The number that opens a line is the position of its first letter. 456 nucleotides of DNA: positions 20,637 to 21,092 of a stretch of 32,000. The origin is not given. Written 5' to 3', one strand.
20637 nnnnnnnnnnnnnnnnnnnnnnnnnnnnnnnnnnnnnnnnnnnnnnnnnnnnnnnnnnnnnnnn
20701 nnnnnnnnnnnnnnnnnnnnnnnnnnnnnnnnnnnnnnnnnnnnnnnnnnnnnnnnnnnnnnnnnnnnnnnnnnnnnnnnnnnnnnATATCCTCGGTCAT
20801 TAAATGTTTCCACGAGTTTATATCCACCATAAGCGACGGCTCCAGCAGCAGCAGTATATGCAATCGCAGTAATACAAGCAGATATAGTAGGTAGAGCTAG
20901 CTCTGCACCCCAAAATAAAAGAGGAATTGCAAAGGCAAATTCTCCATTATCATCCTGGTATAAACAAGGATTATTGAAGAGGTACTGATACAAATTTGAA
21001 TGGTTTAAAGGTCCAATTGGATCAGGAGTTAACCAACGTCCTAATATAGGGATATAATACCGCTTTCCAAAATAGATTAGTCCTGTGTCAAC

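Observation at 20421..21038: Non-canonical Rhs core-end motif and an unrecognised 172-aa C-terminal toxin tip (hydrophobic helices + His-rich basic domain)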

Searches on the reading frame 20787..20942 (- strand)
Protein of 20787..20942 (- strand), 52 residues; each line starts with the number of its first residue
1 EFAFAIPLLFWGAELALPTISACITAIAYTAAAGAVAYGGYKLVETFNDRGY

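Call 58: find_homologous_proteins(query=window:20787-20942:-, max_evalue=0.01)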
Query seq(52 aa): no candidate shares three 5-residue words with the query. No homologue found.

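Call 87: find_related_loci(query=A4, collection=metagenome_contigs, flank=1500)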
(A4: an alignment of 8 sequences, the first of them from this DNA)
Query A4 (48 aa) in metagenome_contigs; peptide patterns used: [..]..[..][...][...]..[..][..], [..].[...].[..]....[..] (x = any residue, [..] = any of these).
600 stretches matched a pattern (row limit reached: there are more); 23 encode a relative of the query (tblastn E <= 1e-3); 23 distinct loci.
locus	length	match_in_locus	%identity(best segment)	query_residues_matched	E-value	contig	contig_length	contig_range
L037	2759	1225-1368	94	1-48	2e-28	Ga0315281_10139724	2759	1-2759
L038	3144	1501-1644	83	1-48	1e-25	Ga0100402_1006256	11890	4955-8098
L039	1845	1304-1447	71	1-48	3e-22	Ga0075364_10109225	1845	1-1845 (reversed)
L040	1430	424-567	81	1-48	4e-22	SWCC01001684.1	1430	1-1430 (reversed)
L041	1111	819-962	77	1-48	5e-22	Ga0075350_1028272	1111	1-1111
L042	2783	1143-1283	71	1-48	6e-21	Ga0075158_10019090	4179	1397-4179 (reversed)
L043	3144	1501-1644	69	1-48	8e-21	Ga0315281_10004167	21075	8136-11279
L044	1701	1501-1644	69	1-48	1e-19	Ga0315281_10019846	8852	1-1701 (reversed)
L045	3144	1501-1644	60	1-48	1e-18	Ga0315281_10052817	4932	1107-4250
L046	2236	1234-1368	58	1-45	3e-18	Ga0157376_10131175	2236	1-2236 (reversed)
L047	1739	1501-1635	60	1-45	4e-16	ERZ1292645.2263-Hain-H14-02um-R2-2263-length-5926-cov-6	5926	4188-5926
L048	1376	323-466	52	1-48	6e-16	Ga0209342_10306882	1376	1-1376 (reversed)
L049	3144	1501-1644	58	1-48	3e-15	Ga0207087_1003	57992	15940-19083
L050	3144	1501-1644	88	1-48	1e-14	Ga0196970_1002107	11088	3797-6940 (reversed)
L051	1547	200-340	51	1-47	2e-13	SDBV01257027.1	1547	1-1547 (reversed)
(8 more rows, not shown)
